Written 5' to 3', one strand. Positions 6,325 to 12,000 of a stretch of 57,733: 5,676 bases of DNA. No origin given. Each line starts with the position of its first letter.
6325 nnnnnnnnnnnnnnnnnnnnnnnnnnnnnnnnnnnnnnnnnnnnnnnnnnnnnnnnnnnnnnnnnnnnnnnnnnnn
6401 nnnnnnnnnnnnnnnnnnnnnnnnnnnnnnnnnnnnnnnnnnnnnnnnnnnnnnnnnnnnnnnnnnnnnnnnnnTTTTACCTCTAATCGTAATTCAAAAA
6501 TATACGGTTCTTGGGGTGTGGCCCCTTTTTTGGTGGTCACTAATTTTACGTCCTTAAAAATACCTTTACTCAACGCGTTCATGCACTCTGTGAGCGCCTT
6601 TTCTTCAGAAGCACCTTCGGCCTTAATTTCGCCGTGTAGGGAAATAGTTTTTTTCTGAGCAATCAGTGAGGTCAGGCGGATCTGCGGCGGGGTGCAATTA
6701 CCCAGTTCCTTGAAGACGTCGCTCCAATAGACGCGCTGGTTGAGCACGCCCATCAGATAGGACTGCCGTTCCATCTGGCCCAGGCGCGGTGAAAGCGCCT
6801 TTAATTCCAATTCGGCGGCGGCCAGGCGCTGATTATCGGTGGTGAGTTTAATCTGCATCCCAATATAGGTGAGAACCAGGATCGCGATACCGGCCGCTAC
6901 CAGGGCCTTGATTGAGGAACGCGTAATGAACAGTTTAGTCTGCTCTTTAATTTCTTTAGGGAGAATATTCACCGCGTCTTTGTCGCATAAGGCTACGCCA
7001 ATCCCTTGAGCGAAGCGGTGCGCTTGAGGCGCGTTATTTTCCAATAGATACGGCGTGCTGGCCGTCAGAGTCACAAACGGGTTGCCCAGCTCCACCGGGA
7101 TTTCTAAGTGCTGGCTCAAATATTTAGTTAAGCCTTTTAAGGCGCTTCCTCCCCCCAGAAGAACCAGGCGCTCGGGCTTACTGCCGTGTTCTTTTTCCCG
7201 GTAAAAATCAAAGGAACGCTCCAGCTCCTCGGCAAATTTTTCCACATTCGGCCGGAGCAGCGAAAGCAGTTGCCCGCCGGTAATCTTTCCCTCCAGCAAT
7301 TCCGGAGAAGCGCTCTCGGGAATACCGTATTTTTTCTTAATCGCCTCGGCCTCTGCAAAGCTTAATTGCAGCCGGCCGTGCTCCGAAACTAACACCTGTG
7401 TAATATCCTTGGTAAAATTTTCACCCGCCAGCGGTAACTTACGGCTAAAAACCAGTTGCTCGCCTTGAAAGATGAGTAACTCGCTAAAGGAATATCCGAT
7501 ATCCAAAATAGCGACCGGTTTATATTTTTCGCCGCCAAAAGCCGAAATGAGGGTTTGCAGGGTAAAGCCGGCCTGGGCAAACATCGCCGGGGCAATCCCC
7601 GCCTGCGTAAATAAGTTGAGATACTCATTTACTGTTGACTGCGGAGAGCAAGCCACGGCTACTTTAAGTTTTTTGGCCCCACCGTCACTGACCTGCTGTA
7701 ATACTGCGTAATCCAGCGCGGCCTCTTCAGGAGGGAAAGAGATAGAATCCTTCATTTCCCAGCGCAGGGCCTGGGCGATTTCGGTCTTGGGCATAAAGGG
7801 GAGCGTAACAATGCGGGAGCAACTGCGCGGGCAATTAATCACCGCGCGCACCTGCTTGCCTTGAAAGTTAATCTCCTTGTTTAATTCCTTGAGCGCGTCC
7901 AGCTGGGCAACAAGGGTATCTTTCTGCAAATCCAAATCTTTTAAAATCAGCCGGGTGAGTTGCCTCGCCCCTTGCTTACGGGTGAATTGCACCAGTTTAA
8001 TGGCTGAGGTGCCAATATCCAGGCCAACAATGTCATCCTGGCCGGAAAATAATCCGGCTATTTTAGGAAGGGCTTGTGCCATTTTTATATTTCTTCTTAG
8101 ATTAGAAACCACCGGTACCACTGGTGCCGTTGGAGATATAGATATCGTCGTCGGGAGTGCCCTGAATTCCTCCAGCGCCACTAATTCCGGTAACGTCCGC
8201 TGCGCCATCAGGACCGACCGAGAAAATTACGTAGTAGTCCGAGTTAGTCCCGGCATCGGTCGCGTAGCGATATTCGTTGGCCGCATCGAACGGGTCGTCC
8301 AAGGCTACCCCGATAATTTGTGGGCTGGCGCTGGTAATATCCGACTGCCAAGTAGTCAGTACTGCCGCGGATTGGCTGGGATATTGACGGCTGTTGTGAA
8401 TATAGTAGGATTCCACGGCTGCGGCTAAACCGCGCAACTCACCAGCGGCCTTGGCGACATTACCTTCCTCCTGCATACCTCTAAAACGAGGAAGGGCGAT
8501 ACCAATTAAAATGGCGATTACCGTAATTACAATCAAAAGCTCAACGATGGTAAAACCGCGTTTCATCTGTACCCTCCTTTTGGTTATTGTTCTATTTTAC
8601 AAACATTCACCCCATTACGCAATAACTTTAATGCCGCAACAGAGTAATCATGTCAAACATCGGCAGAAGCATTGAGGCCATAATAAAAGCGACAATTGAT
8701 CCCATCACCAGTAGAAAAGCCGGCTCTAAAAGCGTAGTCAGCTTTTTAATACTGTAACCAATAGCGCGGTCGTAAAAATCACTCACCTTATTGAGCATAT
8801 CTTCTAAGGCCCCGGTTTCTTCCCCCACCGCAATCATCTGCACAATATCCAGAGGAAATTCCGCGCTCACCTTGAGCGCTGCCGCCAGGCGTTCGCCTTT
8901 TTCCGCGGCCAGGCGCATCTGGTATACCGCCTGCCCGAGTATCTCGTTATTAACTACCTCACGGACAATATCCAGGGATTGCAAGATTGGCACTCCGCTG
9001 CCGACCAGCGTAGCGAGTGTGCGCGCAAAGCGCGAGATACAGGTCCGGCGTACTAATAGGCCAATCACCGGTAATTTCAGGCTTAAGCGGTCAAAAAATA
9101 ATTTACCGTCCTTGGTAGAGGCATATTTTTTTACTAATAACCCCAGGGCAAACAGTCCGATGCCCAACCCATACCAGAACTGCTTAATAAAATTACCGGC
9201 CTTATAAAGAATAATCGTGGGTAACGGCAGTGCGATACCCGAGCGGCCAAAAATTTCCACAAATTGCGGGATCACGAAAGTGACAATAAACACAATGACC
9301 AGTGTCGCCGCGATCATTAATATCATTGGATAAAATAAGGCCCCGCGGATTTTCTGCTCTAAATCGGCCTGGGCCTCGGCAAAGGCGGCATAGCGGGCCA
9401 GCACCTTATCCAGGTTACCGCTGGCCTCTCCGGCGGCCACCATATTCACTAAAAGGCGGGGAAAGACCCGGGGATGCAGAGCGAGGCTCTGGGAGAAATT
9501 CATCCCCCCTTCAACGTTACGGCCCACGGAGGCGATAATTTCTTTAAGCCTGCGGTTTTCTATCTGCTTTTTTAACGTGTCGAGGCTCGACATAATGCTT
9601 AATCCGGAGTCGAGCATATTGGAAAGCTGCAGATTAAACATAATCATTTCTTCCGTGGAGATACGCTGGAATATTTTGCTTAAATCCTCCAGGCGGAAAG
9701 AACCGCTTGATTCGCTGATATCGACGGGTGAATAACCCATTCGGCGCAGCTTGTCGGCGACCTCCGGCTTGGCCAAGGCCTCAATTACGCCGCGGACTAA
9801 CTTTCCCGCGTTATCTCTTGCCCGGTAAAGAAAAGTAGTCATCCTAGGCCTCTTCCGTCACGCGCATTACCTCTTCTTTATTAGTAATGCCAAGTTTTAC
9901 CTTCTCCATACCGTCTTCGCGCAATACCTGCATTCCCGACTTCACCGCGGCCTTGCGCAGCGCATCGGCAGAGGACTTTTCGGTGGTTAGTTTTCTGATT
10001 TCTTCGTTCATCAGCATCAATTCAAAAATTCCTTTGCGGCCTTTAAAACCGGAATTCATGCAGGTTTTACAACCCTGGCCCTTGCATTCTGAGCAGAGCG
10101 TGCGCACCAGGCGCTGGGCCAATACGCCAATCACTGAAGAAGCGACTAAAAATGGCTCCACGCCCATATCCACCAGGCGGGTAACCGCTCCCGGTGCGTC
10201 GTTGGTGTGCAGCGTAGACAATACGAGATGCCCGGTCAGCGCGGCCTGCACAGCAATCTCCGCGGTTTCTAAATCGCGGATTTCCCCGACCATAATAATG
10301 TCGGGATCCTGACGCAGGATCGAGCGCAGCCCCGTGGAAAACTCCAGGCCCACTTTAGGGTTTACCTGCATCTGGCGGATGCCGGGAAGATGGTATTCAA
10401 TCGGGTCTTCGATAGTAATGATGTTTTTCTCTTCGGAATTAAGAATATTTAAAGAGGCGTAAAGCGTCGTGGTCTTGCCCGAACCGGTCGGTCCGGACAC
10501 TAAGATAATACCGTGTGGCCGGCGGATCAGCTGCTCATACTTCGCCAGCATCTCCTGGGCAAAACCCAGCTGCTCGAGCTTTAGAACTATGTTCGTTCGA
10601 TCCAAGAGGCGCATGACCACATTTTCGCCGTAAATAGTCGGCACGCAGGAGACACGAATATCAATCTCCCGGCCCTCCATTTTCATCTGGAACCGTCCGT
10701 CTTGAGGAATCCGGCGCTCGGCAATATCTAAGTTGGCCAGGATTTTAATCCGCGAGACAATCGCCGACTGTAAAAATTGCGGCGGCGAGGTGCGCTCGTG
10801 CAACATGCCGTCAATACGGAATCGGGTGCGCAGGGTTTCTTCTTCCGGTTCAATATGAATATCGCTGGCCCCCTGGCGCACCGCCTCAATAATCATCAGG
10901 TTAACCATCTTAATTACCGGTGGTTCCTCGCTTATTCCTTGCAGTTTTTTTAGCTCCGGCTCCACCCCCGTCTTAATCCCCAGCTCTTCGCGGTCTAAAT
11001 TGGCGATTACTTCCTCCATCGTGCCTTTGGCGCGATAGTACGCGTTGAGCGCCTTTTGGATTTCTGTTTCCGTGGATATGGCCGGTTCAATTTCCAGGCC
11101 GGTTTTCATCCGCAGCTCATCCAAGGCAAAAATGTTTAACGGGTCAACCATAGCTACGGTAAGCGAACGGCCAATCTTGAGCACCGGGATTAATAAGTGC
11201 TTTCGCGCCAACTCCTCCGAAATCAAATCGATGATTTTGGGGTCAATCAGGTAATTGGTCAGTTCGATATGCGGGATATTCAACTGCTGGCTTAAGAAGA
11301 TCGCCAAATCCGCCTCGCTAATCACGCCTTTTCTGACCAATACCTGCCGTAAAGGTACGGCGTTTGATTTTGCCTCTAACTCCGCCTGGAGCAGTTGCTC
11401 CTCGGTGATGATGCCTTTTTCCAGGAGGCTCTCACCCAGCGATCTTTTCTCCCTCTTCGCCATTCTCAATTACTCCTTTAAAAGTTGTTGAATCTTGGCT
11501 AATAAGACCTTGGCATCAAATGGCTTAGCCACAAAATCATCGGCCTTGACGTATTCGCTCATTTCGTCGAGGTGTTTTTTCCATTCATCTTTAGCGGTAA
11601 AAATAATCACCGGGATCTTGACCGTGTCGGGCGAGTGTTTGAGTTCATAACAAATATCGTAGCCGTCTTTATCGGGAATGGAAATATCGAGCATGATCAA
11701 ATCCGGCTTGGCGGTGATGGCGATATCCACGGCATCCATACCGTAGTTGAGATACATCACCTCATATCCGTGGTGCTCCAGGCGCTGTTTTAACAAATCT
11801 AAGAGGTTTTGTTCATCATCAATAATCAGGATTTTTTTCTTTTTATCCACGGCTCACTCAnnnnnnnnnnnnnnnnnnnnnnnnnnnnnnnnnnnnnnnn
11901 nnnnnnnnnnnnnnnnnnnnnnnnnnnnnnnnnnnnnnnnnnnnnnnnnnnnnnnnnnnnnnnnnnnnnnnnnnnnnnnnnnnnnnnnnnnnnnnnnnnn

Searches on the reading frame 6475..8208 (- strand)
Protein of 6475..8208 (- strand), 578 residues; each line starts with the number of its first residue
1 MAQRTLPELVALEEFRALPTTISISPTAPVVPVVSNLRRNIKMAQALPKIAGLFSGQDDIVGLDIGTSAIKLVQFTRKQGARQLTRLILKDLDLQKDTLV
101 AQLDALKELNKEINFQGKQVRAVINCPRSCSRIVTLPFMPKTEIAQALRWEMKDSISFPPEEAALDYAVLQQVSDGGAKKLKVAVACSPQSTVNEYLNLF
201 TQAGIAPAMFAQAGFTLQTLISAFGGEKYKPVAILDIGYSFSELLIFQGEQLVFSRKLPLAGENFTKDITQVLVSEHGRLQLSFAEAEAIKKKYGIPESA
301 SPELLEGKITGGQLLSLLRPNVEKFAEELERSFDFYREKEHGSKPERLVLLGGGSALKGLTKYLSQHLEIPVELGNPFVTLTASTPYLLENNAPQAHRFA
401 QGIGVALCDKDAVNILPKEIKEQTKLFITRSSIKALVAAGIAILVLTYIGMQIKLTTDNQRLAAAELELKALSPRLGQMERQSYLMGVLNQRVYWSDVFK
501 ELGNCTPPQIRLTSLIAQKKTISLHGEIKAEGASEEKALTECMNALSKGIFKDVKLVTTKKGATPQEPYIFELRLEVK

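Call 83: search_protein_families(library=pfam, proteins=[window:6475-8208:-], max_evalue=0.00001)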
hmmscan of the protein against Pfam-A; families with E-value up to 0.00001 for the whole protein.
window:6475-8208:- (578 aa): 4 families
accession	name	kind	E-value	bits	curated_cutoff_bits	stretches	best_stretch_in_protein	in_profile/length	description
PF11104.14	PilM_2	-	2.2e-33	116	27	1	62-407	1-337/340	Type IV pilus assembly protein PilM;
PF14450.12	FtsA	-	1.3e-15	58.3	31.8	1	233-378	1-113/127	Cell division protein FtsA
PF06723.19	MreB_Mbl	-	2e-08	33.9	27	0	233-318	148-231/327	MreB/Mbl protein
PF05137.18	PilN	-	7.4e-06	26.4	22.8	0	498-575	2-76/78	Fimbrial assembly protein (PilN)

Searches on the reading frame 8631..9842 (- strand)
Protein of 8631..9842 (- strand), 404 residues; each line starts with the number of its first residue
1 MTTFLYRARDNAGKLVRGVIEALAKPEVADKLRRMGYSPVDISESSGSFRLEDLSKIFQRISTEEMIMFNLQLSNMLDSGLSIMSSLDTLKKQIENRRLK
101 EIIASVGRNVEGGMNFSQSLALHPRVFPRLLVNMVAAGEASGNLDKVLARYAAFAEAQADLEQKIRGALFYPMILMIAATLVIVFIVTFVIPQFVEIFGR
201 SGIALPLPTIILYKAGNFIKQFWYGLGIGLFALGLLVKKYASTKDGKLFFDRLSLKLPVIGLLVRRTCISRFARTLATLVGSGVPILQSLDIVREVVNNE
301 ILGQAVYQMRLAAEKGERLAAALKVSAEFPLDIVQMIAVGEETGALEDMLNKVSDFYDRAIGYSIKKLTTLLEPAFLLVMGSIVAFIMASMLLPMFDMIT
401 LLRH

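Call 83: search_protein_families(library=pfam, proteins=[window:8631-9842:-], max_evalue=0.00001)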
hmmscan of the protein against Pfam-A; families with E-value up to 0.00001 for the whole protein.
window:8631-9842:- (404 aa): 1 family
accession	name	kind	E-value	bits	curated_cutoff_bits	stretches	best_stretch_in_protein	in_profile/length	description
PF00482.28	T2SSF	-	1.1e-59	200.3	25.2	2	72-192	4-125/125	Type II secretion system (T2SS), protein F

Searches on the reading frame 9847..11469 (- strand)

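Call 83: search_protein_families(library=pfam, proteins=[window:9847-11469:-], max_evalue=0.00001)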
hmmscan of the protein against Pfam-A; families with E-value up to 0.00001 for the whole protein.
window:9847-11469:- (541 aa): 2 families
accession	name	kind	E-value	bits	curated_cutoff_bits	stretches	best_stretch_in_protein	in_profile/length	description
PF00437.27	T2SSE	-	3.6e-141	470.6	24.9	1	181-536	4-370/370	Type II/IV secretion system protein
PF05157.20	MshEN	-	1.1e-22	80.2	23.1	1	63-149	1-88/90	MshEN domain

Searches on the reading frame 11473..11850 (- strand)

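Call 83: search_protein_families(library=pfam, proteins=[window:11473-11850:-], max_evalue=0.00001)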
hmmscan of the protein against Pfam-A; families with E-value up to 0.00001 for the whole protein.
window:11473-11850:- (126 aa): 1 family
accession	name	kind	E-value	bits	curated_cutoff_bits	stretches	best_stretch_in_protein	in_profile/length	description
PF00072.30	Response_reg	-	3.4e-23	82.4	30.2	1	7-121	1-111/111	Response regulator receiver domain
